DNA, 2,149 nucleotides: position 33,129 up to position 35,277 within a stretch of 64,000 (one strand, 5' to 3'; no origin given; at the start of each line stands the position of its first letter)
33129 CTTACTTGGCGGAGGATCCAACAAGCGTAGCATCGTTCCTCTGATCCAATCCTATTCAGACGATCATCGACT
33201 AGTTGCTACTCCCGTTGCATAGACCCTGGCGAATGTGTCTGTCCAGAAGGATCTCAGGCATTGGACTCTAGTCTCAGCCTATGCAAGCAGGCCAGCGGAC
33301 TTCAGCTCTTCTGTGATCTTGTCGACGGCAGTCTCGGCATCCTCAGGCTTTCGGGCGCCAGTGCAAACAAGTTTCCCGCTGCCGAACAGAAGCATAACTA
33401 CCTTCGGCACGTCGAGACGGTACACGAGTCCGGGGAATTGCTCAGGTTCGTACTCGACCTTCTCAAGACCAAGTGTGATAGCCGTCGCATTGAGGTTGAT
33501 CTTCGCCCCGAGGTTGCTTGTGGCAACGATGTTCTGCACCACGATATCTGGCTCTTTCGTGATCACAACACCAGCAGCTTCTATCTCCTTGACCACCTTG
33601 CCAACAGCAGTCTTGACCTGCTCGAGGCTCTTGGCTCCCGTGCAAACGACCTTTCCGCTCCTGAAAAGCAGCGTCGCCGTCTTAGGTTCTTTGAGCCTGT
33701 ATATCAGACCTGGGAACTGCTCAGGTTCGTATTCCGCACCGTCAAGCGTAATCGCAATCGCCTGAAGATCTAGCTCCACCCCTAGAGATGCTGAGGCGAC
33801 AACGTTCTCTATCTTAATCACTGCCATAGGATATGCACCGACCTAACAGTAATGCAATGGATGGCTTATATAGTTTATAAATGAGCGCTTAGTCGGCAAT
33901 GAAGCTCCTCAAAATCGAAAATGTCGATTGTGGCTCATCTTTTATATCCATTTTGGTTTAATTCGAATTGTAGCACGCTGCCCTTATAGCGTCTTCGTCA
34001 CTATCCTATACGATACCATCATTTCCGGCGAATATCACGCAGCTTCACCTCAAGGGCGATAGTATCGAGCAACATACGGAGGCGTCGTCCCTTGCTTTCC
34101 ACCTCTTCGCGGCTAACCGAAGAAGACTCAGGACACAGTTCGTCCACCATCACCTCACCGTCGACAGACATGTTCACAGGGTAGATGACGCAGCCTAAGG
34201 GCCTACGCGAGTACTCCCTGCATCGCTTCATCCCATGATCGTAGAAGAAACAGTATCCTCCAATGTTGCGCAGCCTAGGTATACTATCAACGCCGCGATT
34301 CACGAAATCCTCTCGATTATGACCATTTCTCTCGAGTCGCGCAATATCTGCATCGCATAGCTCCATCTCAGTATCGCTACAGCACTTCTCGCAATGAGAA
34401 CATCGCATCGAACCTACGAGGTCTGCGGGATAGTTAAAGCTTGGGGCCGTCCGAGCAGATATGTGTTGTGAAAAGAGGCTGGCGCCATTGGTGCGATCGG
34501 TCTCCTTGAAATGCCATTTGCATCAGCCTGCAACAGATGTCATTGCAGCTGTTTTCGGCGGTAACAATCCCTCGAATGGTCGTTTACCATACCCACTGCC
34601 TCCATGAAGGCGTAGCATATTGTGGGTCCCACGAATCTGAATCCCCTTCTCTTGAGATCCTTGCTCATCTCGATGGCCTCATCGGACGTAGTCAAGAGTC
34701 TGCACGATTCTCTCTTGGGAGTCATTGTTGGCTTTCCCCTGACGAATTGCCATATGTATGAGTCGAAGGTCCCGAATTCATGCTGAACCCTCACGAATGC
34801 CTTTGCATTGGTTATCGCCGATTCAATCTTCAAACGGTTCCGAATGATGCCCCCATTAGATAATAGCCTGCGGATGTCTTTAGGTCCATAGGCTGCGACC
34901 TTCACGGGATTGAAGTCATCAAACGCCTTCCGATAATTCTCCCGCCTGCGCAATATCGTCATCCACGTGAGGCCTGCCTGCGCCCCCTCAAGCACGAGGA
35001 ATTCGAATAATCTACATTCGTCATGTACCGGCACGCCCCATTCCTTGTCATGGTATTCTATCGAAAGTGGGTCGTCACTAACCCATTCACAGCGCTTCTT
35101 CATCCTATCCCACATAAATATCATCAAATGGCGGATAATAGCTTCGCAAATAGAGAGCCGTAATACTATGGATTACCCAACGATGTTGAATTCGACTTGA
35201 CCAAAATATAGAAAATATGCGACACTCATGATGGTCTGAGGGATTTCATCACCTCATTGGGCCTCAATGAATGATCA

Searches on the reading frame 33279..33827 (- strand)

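Call 27: search_protein_families(library=pfam, proteins=[window:33279-33827:-], max_evalue=0.001)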
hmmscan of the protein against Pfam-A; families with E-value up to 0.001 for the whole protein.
window:33279-33827:- (182 aa): 2 families
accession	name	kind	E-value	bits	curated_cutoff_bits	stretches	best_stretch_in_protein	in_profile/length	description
PF00352.27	TBP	-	1.7e-63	210.9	22.9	2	4-83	2-83/85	Transcription factor TFIID (or TATA-binding protein, TBP)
PF11858.14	DUF3378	-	0.00066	20.2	27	0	36-66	25-55/76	Domain of unknown function (DUF3378)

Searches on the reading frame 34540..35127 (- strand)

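Call 27: search_protein_families(library=pfam, proteins=[window:34540-35127:-], max_evalue=0.001)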
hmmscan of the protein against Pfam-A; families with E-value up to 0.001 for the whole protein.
window:34540-35127:- (195 aa): 1 family
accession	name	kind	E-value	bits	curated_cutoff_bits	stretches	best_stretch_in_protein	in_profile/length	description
PF03352.18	Adenine_glyco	-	2.2e-77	259.3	25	1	15-190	1-176/177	Methyladenine glycosylase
